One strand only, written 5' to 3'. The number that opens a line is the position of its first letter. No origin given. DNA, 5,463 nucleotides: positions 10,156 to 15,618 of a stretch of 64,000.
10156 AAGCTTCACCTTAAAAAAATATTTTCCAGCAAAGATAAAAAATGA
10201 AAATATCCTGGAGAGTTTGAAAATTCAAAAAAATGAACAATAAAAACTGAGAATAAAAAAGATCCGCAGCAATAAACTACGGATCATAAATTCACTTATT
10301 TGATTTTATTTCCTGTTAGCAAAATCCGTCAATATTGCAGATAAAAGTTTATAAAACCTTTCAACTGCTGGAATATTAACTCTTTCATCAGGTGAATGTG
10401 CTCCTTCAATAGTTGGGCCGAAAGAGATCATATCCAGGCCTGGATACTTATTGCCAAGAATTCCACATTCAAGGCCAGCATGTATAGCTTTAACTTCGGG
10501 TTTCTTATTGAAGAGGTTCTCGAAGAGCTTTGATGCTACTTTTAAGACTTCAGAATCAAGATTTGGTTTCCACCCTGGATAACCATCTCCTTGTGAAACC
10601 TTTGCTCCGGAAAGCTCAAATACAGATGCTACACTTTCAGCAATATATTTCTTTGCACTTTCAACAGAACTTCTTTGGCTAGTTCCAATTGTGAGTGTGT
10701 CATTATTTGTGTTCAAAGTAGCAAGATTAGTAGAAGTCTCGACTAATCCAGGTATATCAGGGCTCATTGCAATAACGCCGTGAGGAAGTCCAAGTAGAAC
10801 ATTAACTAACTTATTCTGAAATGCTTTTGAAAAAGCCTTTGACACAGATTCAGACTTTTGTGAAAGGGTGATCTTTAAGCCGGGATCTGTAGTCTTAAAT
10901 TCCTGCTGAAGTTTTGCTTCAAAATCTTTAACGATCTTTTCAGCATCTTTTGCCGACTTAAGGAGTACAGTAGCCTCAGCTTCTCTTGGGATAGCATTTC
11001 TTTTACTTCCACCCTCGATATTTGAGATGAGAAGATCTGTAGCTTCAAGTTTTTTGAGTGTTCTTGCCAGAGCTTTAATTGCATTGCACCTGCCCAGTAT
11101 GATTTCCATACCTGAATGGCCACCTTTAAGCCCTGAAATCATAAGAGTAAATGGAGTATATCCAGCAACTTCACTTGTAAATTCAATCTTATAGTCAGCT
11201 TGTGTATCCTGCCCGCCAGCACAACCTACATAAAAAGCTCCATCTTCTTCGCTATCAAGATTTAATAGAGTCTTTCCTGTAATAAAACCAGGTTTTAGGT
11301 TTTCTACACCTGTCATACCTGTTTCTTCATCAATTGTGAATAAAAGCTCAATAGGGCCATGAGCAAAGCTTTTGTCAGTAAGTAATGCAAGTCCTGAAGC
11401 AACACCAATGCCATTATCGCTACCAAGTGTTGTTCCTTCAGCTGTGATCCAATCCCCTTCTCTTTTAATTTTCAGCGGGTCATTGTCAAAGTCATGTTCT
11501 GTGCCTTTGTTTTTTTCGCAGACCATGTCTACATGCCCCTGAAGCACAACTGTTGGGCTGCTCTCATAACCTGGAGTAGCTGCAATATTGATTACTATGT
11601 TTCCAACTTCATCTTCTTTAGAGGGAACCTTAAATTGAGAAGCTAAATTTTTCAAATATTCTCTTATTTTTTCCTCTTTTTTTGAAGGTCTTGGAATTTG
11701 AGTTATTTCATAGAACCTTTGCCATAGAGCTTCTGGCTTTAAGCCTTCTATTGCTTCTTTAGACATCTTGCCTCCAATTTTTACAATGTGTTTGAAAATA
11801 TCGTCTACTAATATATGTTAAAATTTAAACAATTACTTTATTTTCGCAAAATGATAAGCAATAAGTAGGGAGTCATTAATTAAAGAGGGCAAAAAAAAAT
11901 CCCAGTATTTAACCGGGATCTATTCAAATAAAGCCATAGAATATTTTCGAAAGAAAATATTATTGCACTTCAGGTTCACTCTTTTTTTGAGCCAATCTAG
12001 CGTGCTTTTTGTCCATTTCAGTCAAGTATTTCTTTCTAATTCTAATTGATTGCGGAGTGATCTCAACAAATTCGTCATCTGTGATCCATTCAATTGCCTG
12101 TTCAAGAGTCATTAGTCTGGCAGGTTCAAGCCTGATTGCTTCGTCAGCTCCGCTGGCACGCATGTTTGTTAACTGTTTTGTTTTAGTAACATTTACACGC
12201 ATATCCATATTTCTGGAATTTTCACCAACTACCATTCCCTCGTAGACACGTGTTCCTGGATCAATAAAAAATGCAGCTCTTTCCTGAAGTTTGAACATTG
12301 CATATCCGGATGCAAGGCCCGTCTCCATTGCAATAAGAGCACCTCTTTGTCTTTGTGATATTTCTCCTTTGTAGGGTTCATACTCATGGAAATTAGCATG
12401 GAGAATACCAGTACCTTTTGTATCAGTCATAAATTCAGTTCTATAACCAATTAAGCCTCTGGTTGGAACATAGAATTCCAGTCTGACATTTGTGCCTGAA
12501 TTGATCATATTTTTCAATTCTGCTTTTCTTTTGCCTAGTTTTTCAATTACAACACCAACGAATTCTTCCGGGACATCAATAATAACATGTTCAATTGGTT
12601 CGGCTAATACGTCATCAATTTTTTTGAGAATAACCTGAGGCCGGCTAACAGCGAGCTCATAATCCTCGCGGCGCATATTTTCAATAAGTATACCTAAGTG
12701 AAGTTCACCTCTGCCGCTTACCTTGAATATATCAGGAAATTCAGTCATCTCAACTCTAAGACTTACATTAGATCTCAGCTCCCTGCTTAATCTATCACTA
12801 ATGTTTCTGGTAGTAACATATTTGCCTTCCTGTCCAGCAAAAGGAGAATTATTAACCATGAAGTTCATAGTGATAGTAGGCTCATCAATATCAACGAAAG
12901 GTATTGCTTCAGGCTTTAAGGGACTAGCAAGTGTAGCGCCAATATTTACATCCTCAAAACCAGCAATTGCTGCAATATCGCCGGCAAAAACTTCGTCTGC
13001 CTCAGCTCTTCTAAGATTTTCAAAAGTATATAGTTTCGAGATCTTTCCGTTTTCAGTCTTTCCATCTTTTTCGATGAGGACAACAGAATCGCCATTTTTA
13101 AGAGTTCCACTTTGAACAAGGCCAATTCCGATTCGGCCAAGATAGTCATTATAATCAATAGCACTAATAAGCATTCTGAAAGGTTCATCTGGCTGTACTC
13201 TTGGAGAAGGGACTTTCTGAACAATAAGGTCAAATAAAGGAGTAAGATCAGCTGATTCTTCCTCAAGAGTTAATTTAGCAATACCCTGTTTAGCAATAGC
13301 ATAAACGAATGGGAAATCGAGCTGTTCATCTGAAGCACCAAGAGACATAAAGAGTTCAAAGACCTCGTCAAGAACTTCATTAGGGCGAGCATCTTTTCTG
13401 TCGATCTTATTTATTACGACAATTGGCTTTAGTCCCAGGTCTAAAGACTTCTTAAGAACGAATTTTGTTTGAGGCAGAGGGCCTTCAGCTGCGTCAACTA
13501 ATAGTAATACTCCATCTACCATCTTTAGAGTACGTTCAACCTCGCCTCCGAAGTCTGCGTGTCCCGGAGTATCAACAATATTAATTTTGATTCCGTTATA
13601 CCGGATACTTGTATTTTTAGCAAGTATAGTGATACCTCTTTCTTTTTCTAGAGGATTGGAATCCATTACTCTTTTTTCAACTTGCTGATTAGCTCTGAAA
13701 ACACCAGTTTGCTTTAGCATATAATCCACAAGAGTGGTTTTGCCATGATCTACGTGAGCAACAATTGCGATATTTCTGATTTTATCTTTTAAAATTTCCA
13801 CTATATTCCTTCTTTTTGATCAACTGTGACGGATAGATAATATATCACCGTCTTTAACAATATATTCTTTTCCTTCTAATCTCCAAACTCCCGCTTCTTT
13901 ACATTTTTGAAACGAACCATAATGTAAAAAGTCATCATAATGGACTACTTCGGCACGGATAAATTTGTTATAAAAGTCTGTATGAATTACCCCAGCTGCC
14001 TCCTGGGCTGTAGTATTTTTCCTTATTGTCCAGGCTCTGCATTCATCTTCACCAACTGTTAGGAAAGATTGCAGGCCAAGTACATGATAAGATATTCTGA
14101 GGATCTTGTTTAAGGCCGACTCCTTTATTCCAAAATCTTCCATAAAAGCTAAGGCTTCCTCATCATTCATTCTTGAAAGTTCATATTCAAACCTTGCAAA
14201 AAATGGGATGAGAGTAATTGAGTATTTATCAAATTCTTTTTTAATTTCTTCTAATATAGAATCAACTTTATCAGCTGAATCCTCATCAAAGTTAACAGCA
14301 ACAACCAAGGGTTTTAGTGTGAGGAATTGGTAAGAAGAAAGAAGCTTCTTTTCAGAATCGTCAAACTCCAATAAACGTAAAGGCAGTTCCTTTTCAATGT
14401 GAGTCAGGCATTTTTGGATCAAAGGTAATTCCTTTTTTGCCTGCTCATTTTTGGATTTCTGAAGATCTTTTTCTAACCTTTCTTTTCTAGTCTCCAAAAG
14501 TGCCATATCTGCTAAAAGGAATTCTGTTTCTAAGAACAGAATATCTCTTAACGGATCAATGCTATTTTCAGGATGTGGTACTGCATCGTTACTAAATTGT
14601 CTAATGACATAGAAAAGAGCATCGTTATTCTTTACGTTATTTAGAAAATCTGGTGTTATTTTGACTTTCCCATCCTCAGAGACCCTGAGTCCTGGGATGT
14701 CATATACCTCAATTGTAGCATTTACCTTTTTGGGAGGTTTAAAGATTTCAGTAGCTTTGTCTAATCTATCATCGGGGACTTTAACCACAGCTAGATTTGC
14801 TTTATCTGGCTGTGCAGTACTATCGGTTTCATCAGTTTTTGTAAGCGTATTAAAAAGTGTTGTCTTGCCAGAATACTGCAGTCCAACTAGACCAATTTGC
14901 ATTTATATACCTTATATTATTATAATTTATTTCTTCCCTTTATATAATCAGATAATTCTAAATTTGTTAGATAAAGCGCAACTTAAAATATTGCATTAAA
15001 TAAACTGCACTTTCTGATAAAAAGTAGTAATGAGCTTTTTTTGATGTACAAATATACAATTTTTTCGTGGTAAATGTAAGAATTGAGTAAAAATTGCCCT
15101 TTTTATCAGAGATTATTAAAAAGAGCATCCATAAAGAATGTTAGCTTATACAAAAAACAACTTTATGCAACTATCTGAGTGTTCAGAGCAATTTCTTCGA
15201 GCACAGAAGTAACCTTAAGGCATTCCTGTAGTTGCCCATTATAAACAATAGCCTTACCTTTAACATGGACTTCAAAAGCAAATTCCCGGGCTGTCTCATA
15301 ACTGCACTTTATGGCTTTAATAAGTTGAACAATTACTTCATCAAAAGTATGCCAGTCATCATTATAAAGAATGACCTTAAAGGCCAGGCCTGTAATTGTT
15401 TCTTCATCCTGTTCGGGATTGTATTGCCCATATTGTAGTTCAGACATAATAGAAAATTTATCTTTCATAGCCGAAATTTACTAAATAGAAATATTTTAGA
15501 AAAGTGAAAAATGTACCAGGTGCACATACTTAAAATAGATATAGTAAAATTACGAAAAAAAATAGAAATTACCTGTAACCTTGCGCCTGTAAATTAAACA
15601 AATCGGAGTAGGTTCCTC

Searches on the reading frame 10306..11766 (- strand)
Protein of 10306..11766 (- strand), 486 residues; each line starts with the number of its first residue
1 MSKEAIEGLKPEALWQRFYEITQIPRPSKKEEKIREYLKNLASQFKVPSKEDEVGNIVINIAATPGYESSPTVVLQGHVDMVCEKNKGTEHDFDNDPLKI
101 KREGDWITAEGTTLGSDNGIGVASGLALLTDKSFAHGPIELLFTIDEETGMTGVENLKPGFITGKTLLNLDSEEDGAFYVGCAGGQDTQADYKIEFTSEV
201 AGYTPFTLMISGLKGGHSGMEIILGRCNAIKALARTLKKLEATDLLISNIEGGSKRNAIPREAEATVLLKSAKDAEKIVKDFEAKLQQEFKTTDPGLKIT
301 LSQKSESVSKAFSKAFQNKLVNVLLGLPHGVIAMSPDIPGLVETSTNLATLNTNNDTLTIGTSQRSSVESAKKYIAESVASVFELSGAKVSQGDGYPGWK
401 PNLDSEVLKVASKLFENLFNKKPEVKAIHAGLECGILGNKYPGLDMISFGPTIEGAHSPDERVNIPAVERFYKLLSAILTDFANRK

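Call 84: search_protein_families(library=pfam, proteins=[window:10306-11766:-], max_evalue=0.00001)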
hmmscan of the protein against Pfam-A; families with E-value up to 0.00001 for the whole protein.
window:10306-11766:- (486 aa): 2 families
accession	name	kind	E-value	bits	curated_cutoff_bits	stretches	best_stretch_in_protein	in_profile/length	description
PF01546.33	Peptidase_M20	-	7.9e-17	62.3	24.6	1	75-479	2-204/206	Peptidase family M20/M25/M40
PF07687.19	M20_dimer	-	1.6e-12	47.7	21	1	211-292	4-105/107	Peptidase dimerisation domain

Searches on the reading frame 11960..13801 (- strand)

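Call 84: search_protein_families(library=pfam, proteins=[window:11960-13801:-], max_evalue=0.00001)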
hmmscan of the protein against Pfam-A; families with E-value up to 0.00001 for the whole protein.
window:11960-13801:- (613 aa): 6 families
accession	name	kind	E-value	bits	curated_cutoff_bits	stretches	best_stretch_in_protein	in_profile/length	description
PF00009.33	GTP_EFTU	-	7.8e-56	189.1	26.5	1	7-198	2-187/188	Elongation factor Tu GTP binding domain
PF21018.2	BipA_C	-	3.6e-47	159.1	23.8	1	486-594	1-109/110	TypA/BipA C-terminal domain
PF00679.30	EFG_C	-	1.3e-24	86.5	27.9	1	399-484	2-88/89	Elongation factor G C-terminus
PF22042.2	EF-G_D2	-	5.8e-13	49.2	27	1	207-292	1-82/84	Elongation factor G domain 2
PF03144.31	GTP_EFTU_D2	-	1.3e-12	48.4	30.3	1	222-292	1-73/73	Elongation factor Tu domain 2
PF01926.29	MMR_HSR1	-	7.1e-06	26.6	21.9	0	11-132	2-113/113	50S ribosome-binding GTPase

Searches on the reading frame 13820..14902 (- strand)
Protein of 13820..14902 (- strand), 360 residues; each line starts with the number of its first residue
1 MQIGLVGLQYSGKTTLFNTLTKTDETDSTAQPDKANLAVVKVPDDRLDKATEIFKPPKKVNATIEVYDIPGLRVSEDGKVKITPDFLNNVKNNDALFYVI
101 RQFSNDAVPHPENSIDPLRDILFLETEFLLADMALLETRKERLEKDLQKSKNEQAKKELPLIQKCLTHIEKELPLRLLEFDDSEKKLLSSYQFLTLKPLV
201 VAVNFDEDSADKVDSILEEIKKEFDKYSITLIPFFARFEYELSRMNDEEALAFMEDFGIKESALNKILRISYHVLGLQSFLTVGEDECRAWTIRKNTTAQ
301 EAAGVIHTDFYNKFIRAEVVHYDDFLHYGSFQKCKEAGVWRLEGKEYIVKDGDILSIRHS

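Call 84: search_protein_families(library=pfam, proteins=[window:13820-14902:-], max_evalue=0.00001)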
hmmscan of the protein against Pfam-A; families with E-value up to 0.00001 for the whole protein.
window:13820-14902:- (360 aa): 2 families
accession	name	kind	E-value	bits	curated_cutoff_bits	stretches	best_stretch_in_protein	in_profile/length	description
PF06071.19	YchF-GTPase_C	-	3.5e-36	123.6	27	1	277-358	1-82/84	Protein of unknown function (DUF933)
PF01926.29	MMR_HSR1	-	1.9e-07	31.7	21.9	1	2-107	1-86/113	50S ribosome-binding GTPase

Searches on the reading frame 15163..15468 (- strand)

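Call 3: search_protein_families(library=pfam, proteins=[window:15163-15468:-])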
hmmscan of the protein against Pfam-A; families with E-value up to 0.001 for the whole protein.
window:15163-15468:- (101 aa): 1 family
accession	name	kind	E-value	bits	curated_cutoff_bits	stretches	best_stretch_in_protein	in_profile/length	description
PF02617.22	ClpS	-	1.8e-16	60.1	23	1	30-93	6-69/80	ATP-dependent Clp protease adaptor protein ClpS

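Call 4: search_protein_families(library=ncbifam, proteins=[window:15163-15468:-])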
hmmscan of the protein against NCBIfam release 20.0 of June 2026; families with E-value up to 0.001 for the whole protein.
window:15163-15468:- (101 aa): 6 families
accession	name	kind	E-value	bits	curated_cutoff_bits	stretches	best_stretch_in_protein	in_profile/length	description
NF009563.0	PRK13019.1-3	equivalog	1.2e-08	34.7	117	1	27-81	24-79/101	ATP-dependent Clp protease adapter ClpS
NF000670.0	PRK00033.1-3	equivalog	8e-07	29.2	143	1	21-82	18-82/106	ATP-dependent Clp protease adapter ClpS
NF000672.0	PRK00033.1-5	equivalog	1.2e-05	25.2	112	1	21-77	17-75/104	ATP-dependent Clp protease adapter ClpS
NF000669.1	PRK00033.1-2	equivalog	2.8e-05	24.1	149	1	29-89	15-76/94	ATP-dependent Clp protease adapter ClpS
NF000671.1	PRK00033.1-4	equivalog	5.9e-05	23.1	107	1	29-81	16-69/91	ATP-dependent Clp protease adapter ClpS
NF009565.0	PRK13019.1-5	equivalog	9.7e-05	22.3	158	1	28-82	22-77/98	ATP-dependent Clp protease adapter ClpS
